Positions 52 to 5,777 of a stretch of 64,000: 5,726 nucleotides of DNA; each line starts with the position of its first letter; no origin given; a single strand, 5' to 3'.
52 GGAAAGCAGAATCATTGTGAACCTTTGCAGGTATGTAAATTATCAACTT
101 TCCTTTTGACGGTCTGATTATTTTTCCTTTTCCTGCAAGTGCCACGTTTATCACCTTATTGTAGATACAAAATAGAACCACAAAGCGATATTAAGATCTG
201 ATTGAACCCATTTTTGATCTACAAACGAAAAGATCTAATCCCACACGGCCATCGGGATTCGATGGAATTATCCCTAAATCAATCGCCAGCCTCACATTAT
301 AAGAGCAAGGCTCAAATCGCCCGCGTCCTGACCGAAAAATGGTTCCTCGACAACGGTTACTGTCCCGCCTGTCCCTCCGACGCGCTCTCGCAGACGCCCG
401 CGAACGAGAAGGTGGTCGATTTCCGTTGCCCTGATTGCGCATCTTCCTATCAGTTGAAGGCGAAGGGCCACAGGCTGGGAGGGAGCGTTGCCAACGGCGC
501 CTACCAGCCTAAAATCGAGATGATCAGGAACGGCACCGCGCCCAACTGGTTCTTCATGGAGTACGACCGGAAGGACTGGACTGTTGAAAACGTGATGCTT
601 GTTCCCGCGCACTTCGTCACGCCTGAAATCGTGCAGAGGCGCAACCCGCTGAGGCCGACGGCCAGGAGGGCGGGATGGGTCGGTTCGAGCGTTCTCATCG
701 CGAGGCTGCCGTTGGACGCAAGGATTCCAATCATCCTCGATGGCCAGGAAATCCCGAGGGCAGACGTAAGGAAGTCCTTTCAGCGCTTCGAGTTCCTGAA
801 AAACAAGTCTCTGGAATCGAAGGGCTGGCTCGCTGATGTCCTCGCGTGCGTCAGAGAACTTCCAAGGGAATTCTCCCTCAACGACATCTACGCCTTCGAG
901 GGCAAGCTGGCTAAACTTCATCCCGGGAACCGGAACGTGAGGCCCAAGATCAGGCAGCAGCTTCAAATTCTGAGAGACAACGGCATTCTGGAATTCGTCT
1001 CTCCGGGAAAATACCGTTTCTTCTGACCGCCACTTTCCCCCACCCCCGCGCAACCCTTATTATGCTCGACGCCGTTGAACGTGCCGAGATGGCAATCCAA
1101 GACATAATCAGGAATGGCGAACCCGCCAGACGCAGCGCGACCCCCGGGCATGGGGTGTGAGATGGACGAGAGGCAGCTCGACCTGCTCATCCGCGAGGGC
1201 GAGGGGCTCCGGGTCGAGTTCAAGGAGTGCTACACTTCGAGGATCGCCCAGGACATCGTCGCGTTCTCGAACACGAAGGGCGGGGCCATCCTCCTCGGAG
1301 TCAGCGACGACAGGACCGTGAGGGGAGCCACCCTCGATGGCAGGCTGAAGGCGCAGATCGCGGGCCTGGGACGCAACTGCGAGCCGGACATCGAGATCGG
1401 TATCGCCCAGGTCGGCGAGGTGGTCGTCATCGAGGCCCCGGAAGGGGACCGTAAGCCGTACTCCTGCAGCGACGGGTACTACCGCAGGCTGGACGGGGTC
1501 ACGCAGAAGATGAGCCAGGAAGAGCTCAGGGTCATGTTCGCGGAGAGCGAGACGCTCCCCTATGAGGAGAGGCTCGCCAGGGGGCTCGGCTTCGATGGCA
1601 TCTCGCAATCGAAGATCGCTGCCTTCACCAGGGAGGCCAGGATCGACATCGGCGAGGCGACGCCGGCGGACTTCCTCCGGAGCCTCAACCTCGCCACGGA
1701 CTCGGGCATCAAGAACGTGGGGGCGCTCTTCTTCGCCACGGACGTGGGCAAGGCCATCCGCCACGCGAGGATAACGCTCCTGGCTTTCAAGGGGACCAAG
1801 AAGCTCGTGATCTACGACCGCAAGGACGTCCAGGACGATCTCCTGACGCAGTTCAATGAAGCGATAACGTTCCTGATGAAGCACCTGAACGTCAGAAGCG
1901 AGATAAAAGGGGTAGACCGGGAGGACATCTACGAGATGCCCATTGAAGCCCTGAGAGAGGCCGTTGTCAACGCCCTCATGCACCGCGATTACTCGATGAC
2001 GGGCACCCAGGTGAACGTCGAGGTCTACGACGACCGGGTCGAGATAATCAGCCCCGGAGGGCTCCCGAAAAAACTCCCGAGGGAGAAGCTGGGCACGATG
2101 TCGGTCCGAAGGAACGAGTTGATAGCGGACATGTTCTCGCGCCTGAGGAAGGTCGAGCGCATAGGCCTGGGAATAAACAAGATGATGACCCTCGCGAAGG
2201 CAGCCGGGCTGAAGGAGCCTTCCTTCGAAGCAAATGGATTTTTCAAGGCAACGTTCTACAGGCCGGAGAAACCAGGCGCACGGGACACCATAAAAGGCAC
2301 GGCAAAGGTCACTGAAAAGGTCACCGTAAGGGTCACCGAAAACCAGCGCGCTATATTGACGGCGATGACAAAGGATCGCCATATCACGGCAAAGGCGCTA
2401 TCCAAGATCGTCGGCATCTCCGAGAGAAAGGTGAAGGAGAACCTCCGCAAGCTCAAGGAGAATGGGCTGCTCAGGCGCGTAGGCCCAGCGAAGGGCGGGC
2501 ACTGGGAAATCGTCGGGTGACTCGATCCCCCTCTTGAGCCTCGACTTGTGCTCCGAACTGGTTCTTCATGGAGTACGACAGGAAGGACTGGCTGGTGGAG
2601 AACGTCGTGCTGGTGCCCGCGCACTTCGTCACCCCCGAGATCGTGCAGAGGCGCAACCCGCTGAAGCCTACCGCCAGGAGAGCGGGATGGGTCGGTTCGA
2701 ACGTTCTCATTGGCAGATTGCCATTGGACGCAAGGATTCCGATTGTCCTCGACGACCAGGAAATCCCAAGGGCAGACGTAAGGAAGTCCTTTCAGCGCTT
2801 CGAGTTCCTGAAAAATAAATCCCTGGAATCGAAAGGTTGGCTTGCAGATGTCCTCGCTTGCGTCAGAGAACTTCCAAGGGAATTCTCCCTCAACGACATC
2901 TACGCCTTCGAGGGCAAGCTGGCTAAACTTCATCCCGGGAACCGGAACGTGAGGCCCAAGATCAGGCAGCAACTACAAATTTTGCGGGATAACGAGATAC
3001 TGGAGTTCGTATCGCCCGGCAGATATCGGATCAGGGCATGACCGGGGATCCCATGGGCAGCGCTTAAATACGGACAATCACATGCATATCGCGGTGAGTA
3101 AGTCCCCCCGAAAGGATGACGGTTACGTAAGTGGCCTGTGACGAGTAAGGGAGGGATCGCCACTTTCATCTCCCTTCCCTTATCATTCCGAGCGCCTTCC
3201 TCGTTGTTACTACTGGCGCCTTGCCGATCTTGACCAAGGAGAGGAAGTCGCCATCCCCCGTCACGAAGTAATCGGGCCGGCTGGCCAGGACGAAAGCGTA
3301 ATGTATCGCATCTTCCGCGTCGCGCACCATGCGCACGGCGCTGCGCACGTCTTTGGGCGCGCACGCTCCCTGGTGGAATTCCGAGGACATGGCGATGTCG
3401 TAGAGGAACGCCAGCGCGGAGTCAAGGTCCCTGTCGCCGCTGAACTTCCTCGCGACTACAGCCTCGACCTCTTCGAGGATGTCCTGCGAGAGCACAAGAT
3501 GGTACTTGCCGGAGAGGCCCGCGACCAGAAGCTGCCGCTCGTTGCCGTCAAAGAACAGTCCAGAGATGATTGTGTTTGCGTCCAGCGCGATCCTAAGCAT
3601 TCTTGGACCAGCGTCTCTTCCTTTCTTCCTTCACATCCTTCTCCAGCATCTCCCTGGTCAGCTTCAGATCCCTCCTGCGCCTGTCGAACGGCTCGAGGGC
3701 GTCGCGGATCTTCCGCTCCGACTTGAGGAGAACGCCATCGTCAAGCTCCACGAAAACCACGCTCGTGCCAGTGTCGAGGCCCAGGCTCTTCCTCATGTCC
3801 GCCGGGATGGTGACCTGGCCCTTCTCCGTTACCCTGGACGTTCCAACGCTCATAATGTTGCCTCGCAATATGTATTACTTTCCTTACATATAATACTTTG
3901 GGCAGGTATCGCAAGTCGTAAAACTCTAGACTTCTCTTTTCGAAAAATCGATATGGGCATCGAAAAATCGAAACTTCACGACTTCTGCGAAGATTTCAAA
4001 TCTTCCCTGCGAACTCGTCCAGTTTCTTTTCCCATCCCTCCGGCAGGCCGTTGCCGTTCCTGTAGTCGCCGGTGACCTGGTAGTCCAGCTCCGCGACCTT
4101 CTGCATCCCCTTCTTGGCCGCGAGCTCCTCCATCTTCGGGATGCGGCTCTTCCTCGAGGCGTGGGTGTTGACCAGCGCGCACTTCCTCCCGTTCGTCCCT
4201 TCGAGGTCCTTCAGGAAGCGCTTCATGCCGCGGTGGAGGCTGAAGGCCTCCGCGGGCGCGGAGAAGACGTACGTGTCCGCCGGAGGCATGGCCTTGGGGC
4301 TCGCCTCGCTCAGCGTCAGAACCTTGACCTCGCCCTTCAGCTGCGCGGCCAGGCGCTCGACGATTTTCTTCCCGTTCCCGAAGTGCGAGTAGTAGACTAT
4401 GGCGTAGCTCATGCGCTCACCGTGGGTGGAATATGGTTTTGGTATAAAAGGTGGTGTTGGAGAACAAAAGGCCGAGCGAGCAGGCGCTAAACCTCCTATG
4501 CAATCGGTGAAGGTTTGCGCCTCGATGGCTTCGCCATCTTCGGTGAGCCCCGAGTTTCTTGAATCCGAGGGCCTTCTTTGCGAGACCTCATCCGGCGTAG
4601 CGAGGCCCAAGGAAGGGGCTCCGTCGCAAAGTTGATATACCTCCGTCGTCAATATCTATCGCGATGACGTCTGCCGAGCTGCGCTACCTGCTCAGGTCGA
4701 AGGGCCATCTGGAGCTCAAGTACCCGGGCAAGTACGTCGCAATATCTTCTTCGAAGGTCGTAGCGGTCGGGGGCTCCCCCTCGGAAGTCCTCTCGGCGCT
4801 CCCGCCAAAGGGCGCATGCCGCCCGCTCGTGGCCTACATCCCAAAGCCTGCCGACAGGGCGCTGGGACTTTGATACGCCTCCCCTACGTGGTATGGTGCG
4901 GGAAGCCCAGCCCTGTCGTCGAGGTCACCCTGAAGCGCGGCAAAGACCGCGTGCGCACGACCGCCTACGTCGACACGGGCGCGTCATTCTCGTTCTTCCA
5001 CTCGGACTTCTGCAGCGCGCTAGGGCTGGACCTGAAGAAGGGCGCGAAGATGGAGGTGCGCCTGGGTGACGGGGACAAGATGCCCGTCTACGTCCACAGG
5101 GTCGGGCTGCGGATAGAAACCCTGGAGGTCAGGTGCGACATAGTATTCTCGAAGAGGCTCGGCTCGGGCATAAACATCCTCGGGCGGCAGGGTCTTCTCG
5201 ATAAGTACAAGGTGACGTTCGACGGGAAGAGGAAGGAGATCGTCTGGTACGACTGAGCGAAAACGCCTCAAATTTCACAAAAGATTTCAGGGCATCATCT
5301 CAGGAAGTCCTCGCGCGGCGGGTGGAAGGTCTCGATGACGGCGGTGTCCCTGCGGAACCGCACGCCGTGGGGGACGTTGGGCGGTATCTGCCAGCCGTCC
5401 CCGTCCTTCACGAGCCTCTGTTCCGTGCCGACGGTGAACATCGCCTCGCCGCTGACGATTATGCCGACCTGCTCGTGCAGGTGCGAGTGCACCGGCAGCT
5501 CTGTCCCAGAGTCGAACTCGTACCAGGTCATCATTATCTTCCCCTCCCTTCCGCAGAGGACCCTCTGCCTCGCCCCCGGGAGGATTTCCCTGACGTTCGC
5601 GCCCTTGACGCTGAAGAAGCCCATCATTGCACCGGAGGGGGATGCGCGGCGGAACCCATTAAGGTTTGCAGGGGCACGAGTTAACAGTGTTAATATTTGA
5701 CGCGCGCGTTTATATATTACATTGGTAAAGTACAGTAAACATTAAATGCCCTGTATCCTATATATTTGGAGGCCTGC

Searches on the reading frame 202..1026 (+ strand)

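Call 10: search_protein_families(library=pfam, proteins=[window:202-1026:+], max_evalue=0.001)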
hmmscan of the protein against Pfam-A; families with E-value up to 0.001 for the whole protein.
window:202-1026:+ (274 aa): 2 families
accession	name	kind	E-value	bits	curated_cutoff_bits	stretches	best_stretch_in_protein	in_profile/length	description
PF06044.18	DpnI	-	1.7e-58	197.8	26.7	1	21-201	1-182/183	Dam-replacing family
PF17726.7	DpnI_C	-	3.4e-28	98.1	23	1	205-272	1-69/70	Dam-replacing HTH domain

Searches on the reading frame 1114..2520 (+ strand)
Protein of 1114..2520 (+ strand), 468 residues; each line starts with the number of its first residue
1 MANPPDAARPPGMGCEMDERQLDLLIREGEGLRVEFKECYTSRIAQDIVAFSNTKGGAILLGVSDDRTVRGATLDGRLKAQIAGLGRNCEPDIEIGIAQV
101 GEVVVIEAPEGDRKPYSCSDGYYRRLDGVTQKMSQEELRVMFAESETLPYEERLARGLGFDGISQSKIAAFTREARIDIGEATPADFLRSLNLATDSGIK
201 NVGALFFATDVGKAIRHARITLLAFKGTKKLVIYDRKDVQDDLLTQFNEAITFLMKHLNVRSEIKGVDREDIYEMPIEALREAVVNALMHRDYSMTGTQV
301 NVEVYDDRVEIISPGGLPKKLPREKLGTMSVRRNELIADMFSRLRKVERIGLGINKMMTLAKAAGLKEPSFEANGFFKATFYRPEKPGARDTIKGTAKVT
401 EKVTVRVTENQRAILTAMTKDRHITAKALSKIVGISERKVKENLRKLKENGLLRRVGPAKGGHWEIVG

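Call 10: search_protein_families(library=pfam, proteins=[window:1114-2520:+], max_evalue=0.001)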
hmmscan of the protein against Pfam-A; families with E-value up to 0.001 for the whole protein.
window:1114-2520:+ (468 aa): 5 families
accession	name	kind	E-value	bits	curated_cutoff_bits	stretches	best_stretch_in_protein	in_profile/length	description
PF13749.12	HATPase_c_4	-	1.3e-21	76.8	26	1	297-381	1-89/89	Putative ATP-dependent DNA helicase recG C-terminal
PF04326.19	SLFN_AlbA_2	-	2e-14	54.6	25.3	1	30-133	1-117/118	Schlafen, AlbA_2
PF13412.12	HTH_24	-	1.9e-08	34.2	21.9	1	409-454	3-48/48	Winged helix-turn-helix DNA-binding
PF12840.13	HTH_20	-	1.5e-05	25.3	27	1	410-456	5-51/51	Helix-turn-helix domain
PF08280.17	HTH_Mga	-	0.00053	20.3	23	0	410-449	6-45/59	M protein trans-acting positive regulator (MGA) HTH domain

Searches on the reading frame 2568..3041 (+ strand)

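Call 10: search_protein_families(library=pfam, proteins=[window:2568-3041:+], max_evalue=0.001)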
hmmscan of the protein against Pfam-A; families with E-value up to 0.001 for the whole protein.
window:2568-3041:+ (157 aa): 2 families
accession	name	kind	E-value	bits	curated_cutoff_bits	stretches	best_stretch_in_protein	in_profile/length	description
PF17726.7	DpnI_C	-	3.3e-28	98.1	23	1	87-154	1-69/70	Dam-replacing HTH domain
PF06044.18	DpnI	-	5.6e-23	82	26.7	1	1-83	100-182/183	Dam-replacing family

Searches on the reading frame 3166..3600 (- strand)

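Call 10: search_protein_families(library=pfam, proteins=[window:3166-3600:-], max_evalue=0.001)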
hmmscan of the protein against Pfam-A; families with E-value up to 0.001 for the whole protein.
window:3166-3600:- (144 aa): 2 families
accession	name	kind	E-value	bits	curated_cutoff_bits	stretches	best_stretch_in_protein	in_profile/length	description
PF13470.12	PIN_3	-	9.8e-12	46.2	27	1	3-116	1-113/115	PIN domain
PF01850.27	PIN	-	9e-06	26.7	23.6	1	4-121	1-116/120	PIN domain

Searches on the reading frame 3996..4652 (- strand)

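Call 10: search_protein_families(library=pfam, proteins=[window:3996-4652:-], max_evalue=0.001)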
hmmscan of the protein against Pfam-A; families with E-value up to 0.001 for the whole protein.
window:3996-4652:- (218 aa): 1 family
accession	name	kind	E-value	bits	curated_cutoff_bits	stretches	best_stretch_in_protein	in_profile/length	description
PF12724.12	Flavodoxin_5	-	6.3e-06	27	27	1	85-185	2-107/145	Flavodoxin domain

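Call 71: search_protein_families(library=ncbifam, proteins=[window:3996-4652:-], max_evalue=0.00001)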
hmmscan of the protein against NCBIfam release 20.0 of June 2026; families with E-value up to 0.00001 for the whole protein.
window:3996-4652:- (218 aa): 1 family
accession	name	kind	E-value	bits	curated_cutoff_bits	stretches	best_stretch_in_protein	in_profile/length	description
NF038196.1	ferrodoxin_EFR1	subfamily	6e-08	33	75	1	85-188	1-105/242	EFR1 family ferrodoxin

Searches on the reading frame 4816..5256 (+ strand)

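Call 10: search_protein_families(library=pfam, proteins=[window:4816-5256:+], max_evalue=0.001)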
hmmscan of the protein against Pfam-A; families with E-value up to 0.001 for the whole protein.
window:4816-5256:+ (146 aa): 2 families
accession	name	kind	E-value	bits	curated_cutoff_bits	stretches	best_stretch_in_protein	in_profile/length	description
PF13650.11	Asp_protease_2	-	5.6e-07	30.6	24.3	1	46-123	8-87/90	Aspartyl protease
PF13975.11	gag-asp_proteas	-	2.3e-06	28.5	28.2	1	47-124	9-87/92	gag-polyprotein putative aspartyl protease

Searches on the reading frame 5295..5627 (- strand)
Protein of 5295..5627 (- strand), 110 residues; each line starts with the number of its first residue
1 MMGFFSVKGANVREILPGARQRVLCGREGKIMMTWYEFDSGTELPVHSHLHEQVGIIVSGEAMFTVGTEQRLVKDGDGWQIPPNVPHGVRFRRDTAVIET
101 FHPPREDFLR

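Call 10: search_protein_families(library=pfam, proteins=[window:5295-5627:-], max_evalue=0.001)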
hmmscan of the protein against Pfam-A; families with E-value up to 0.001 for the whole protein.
window:5295-5627:- (110 aa): 2 families
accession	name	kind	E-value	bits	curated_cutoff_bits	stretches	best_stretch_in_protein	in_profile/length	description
PF07883.17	Cupin_2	-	3.3e-13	49.6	27.2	1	36-96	3-63/70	Cupin domain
PF02311.25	AraC_binding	-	1.5e-05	25.2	21.1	1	45-90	17-62/135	AraC-like ligand binding domain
